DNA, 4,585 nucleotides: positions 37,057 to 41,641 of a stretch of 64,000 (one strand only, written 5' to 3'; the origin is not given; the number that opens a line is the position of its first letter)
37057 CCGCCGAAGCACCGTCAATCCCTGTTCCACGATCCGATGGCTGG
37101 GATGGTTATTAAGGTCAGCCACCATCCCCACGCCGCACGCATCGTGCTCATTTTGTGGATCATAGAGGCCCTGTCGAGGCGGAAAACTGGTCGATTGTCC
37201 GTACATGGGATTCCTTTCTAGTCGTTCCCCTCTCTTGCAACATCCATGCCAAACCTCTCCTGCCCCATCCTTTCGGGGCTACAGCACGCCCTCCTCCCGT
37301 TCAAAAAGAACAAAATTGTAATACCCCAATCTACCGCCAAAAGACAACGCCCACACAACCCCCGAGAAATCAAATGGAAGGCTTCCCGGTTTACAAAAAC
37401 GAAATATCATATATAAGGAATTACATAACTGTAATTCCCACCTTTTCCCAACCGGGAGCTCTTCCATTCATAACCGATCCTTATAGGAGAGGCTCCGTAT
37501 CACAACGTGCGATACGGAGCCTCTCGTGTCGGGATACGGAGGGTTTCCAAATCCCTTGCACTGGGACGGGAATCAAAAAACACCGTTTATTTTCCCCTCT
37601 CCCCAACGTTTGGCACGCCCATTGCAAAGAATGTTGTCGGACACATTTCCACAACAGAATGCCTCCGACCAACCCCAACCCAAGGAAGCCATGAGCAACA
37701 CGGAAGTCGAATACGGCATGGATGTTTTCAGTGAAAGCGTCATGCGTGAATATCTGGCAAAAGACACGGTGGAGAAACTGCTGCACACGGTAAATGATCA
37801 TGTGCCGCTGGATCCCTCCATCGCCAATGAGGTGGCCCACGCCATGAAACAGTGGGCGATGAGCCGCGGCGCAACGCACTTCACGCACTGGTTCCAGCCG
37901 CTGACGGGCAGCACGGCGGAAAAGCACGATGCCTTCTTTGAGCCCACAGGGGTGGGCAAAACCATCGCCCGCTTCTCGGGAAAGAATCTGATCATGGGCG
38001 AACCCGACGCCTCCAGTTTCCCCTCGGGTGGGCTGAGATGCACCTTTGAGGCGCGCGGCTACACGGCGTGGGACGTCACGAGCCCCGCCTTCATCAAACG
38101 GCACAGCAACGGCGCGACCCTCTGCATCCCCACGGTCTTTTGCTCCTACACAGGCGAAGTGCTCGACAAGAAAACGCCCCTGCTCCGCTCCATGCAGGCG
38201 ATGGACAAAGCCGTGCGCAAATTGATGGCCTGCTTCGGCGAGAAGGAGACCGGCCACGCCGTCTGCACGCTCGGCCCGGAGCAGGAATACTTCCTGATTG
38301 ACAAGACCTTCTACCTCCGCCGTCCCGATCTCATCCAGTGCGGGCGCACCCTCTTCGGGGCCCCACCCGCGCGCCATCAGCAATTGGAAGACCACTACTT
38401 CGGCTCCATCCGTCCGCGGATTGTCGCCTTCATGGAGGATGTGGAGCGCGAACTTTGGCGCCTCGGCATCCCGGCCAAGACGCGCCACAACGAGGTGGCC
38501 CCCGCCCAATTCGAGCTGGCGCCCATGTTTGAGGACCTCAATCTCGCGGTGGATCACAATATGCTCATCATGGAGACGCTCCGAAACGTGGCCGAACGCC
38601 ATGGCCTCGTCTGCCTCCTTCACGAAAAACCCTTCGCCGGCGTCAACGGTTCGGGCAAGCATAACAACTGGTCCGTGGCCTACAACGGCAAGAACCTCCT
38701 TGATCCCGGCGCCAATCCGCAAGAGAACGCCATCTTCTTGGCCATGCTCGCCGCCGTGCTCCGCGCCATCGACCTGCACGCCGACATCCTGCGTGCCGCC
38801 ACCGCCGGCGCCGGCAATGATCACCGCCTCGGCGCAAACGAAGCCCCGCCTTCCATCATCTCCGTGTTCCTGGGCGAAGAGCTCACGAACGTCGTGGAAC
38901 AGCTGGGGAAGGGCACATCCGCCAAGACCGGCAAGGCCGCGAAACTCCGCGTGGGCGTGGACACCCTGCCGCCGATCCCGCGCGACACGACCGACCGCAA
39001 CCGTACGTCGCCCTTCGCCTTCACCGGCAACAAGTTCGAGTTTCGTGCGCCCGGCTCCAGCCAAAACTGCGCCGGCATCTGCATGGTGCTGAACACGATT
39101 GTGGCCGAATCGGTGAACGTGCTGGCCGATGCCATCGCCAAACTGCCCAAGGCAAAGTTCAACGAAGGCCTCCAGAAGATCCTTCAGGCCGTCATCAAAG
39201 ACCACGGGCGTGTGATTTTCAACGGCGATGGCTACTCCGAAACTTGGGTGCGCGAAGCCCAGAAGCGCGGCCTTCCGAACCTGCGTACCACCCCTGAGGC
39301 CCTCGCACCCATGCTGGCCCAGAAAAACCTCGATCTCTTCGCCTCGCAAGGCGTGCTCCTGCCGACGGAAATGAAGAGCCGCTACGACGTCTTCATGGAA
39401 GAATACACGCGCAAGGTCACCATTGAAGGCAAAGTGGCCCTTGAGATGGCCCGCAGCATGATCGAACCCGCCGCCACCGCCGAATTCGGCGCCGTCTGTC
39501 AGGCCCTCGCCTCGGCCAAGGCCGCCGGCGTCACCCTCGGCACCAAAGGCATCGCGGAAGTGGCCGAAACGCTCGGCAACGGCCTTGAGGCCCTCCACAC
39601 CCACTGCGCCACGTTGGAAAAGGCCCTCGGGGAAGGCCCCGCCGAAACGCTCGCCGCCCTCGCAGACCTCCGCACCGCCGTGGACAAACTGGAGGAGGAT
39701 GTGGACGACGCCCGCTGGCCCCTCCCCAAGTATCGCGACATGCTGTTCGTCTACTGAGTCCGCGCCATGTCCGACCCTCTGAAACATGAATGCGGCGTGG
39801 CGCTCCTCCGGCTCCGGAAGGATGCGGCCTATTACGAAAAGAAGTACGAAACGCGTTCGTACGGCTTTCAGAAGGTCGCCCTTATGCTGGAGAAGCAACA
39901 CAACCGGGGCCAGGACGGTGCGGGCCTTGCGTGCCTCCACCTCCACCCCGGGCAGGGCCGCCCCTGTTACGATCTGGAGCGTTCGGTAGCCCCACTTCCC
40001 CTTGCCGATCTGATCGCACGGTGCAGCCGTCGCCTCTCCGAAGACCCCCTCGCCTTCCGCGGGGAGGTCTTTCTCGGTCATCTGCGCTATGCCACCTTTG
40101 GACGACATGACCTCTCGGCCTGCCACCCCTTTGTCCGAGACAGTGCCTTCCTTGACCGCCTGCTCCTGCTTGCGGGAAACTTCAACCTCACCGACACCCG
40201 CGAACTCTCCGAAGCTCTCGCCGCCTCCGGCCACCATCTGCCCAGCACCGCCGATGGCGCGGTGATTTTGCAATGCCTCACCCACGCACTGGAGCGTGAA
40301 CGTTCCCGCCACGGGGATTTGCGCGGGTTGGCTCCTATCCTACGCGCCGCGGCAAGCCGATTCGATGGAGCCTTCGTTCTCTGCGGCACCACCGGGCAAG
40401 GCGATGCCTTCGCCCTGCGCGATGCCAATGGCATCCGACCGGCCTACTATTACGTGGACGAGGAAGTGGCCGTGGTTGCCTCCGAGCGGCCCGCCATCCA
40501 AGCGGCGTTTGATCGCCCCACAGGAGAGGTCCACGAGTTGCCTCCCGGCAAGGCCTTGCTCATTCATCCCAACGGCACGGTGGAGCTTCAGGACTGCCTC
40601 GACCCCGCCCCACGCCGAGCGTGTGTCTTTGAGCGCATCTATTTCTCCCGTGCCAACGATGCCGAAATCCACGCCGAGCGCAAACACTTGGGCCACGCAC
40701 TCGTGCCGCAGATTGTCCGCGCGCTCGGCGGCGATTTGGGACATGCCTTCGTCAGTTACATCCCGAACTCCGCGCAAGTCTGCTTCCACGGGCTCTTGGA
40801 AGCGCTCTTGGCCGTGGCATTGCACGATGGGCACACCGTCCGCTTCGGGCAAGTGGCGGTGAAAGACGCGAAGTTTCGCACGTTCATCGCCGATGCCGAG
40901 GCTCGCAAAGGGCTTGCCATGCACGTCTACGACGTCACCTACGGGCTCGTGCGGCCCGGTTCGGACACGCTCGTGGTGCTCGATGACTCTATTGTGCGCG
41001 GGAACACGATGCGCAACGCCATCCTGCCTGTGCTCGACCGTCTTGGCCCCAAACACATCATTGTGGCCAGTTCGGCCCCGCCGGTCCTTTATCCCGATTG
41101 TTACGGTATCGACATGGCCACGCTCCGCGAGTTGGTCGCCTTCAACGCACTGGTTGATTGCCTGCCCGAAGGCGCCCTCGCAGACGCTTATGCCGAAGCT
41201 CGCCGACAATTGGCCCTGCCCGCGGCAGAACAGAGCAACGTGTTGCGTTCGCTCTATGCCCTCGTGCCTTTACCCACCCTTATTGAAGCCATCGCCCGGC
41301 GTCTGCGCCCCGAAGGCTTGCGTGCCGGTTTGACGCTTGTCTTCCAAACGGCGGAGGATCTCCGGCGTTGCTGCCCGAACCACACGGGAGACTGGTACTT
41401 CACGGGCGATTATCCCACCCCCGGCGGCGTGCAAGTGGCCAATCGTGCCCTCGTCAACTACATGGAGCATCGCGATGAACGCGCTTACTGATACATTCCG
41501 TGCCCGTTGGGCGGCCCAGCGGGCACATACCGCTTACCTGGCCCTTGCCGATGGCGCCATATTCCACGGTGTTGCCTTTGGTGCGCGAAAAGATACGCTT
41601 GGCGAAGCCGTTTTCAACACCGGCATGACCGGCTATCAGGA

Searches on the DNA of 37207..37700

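Call 15: search_rna_families(source=window, start=37207, end=37700, threshold=evalue, max_evalue=10)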
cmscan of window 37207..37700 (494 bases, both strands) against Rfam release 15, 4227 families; matches with E-value up to 10: 8.
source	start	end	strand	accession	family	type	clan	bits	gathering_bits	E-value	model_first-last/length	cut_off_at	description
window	37480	37532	+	RF04299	MIR814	Gene; miRNA;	-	19.2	90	0.8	1-83/83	no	MIR814 microRNA precursor family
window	37371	37471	-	RF03749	MIR2617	Gene; miRNA;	-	18.3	46.5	2.5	1-86/86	no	MIR2617 microRNA precursor family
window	37488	37524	-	RF04147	MIR6224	Gene; miRNA;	-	15.9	171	1.2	1-176/176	no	MIR6224 microRNA precursor family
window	37478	37534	+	RF03641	mir-991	Gene; miRNA;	-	14.7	100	7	1-88/88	no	mir-991 microRNA precursor family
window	37489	37555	-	RF01763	Guanidine-III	Cis-reg; riboswitch;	-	14.1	36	1.8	1-67/67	no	Guanidine-III riboswitch aptamer (yKKC-III)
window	37460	37543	+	RF04285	mir-660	Gene; miRNA;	-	13.9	73.3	8.8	1-76/76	no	mir-660 microRNA precursor family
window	37207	37259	-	RF02216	ZNFX1-AS1_2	Gene; lncRNA;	-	12.8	45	1.1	1-59/93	3'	ZNFX1 antisense RNA 1 conserved region 2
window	37255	37303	-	RF02040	HOTTIP_1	Gene; lncRNA;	-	11.7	50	6.1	1-57/57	no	HOXA transcript at the distal tip, conserved region 1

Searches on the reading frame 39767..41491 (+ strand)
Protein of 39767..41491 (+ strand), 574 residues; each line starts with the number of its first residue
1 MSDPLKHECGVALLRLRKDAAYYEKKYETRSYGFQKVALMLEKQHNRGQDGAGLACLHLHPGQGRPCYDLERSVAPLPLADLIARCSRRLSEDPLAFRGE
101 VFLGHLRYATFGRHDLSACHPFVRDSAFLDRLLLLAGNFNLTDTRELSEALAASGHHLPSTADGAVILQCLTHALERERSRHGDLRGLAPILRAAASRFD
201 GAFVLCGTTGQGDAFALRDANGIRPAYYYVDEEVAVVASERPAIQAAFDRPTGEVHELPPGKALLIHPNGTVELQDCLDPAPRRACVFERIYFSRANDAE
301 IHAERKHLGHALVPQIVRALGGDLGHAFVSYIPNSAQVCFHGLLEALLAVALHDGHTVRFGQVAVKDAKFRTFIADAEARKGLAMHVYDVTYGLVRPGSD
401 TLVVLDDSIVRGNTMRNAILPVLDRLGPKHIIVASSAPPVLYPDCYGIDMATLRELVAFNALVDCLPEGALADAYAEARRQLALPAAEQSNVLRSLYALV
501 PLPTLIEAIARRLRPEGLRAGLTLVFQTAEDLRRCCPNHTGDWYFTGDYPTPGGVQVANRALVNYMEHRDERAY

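Call 9: search_protein_families(library=pfam, proteins=[window:39767-41491:+])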
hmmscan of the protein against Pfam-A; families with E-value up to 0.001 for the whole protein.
window:39767-41491:+ (574 aa): 3 families
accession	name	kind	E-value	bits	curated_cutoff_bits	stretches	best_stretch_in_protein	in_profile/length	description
PF13522.11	GATase_6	-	1.5e-11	44.8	27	1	96-240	7-130/130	Glutamine amidotransferase domain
PF13537.11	GATase_7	-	6.9e-09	36.2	25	1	133-245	24-122/123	Glutamine amidotransferase domain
PF13230.11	GATase_4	-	0.00089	18.7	23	0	97-197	69-164/272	Glutamine amidotransferases class-II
